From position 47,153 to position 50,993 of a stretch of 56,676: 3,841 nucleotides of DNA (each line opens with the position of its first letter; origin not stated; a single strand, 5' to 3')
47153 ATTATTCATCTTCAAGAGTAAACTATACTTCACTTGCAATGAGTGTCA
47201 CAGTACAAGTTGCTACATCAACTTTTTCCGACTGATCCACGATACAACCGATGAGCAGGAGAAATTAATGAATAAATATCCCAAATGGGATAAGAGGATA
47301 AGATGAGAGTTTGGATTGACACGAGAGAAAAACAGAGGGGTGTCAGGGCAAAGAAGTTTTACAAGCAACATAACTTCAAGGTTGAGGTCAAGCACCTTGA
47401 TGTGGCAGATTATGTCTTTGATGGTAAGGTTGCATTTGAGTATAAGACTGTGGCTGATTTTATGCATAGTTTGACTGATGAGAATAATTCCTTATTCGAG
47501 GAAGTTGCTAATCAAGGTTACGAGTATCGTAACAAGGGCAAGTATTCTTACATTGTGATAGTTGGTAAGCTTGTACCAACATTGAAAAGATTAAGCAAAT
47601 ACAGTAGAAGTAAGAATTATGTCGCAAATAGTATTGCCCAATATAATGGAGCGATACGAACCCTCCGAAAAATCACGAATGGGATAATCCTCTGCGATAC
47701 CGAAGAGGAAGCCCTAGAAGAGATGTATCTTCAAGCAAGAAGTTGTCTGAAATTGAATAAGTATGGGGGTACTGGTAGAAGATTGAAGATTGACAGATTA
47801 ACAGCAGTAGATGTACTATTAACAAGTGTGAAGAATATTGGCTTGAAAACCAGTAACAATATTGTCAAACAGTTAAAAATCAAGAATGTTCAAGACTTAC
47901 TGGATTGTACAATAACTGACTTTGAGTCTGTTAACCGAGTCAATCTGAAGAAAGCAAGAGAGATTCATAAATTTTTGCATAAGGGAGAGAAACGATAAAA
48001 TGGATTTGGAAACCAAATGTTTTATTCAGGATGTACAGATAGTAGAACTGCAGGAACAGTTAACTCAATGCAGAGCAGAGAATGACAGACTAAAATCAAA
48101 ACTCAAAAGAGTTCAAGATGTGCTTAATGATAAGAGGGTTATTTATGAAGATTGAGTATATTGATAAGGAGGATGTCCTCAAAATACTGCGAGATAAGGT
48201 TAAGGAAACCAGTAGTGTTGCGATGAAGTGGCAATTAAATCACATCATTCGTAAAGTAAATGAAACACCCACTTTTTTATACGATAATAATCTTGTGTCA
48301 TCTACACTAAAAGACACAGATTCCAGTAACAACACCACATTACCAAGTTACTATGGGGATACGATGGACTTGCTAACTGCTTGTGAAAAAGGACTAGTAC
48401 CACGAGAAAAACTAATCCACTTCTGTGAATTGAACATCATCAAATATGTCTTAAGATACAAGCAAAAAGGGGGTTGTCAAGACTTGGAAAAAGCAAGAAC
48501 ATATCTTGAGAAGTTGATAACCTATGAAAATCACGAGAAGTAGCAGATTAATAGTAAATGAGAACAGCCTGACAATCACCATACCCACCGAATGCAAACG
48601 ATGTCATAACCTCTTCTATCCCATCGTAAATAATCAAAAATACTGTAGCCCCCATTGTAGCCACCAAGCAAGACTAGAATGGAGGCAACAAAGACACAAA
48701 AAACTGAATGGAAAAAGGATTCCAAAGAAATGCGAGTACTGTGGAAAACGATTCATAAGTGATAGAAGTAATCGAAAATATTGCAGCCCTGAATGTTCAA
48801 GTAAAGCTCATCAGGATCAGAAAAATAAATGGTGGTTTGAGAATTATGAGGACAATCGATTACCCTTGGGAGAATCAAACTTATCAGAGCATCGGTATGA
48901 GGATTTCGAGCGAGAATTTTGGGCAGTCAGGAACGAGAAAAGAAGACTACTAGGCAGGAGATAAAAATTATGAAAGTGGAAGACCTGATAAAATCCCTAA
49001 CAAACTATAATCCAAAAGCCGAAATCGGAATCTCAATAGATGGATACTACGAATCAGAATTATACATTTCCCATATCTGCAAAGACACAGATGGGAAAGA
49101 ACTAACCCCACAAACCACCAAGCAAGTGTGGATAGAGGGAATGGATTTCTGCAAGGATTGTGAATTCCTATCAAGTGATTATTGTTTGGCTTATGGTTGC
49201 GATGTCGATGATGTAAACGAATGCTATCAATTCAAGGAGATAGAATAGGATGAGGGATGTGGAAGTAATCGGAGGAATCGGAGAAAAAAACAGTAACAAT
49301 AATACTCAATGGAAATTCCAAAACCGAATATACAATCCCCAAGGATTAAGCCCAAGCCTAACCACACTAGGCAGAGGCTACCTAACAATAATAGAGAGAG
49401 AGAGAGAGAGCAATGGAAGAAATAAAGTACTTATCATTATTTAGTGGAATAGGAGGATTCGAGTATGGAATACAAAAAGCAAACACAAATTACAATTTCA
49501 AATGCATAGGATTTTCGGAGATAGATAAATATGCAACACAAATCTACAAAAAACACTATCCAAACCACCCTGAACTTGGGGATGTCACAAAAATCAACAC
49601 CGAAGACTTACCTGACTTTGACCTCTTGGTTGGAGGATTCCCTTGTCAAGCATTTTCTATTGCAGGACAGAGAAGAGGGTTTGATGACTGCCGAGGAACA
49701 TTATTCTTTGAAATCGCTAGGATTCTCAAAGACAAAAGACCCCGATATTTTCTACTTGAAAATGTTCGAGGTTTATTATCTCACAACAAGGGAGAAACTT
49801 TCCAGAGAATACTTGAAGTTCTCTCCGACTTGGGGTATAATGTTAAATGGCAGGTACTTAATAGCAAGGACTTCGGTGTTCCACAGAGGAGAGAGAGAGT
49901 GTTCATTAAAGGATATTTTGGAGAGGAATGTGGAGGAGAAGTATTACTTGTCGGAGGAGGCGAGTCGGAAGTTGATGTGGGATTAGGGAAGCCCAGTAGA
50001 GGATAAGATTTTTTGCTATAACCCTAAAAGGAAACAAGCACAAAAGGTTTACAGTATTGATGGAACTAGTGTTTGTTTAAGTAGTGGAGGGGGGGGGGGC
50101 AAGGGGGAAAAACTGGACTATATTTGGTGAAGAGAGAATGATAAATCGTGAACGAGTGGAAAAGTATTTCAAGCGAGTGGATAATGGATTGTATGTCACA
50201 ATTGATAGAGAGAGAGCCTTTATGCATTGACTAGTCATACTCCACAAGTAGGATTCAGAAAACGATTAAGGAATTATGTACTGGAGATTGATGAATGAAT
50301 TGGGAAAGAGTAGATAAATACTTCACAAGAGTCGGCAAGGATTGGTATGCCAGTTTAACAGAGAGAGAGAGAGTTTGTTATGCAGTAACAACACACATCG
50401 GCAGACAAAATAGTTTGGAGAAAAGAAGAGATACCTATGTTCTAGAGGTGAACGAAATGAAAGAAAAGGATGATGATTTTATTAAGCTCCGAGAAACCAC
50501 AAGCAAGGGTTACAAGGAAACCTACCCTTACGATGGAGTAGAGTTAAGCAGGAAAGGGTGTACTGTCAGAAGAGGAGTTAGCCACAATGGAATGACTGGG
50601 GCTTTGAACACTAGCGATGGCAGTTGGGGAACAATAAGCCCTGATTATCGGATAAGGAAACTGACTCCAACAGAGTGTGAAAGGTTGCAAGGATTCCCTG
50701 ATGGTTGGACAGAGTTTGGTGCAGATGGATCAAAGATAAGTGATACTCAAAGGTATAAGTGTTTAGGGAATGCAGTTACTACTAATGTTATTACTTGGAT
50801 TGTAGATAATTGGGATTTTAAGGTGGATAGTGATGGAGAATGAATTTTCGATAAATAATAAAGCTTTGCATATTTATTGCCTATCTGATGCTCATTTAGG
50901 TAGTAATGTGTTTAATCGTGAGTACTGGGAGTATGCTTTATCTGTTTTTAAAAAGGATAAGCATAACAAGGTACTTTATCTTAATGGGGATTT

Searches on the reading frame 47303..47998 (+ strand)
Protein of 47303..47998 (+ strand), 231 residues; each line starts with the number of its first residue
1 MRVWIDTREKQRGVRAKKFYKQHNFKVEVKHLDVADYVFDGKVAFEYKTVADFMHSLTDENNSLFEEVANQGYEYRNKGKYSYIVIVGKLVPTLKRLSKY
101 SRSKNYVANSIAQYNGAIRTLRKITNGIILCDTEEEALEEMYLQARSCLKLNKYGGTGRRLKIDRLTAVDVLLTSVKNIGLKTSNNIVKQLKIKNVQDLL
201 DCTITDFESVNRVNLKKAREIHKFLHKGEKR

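Call 21: search_protein_families(library=pfam, proteins=[window:47303-47998:+], max_evalue=0.01)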
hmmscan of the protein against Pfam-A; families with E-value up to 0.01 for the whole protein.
window:47303-47998:+ (231 aa): 2 families
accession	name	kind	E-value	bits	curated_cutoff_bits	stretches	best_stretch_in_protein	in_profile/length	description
PF02732.21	ERCC4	-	6.1e-10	39.6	24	1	5-124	1-119/140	ERCC4 domain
PF14520.12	HHH_5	-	5.3e-06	27.3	27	1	172-226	3-56/57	Helix-hairpin-helix domain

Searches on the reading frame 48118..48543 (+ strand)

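Call 60: search_protein_families(library=pfam, proteins=[window:48118-48543:+], max_evalue=0.01)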
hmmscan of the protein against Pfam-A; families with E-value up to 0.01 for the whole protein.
window:48118-48543:+ (141 aa): 1 family
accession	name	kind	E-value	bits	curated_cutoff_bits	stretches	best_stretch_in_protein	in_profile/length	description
PF11753.13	DUF3310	-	7.6e-10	39.1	24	1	78-131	6-60/60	Protein of unknwon function (DUF3310)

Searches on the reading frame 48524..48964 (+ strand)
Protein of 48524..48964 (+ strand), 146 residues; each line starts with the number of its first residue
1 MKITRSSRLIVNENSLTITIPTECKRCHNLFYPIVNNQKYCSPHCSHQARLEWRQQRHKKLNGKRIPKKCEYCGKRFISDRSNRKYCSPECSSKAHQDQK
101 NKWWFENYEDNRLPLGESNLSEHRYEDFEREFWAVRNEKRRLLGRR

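Call 60: search_protein_families(library=pfam, proteins=[window:48524-48964:+], max_evalue=0.01)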
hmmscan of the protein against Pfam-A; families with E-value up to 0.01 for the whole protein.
window:48524-48964:+ (146 aa): 1 family
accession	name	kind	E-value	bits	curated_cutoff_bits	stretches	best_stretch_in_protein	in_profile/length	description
PF05766.18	NinG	-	3e-05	24.4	25.4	0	23-60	8-46/193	Bacteriophage Lambda NinG protein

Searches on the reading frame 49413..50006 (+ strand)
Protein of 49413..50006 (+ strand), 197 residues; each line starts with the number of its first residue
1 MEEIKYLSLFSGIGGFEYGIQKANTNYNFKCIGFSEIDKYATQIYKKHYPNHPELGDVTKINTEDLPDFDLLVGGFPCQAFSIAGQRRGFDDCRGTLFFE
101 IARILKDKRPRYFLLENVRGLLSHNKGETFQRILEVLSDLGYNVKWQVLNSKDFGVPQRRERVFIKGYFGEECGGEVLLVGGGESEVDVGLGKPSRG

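Call 60: search_protein_families(library=pfam, proteins=[window:49413-50006:+], max_evalue=0.01)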
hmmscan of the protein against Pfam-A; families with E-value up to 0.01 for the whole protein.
window:49413-50006:+ (197 aa): 1 family
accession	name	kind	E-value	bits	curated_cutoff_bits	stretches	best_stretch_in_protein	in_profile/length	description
PF00145.23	DNA_methylase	-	1.3e-70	238.8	22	1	5-168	2-161/324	C-5 cytosine-specific DNA methylase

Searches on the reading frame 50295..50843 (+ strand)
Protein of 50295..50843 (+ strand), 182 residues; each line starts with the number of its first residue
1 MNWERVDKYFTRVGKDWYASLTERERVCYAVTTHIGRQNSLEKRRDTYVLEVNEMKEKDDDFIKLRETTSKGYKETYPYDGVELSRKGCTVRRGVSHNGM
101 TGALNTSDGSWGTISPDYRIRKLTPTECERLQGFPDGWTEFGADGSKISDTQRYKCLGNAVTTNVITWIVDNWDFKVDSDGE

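Call 60: search_protein_families(library=pfam, proteins=[window:50295-50843:+], max_evalue=0.01)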
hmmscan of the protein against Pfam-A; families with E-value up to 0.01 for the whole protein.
window:50295-50843:+ (182 aa): 1 family
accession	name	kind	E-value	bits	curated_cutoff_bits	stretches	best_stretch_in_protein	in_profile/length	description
PF00145.23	DNA_methylase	-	2.8e-12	47.1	22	1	70-171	235-320/324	C-5 cytosine-specific DNA methylase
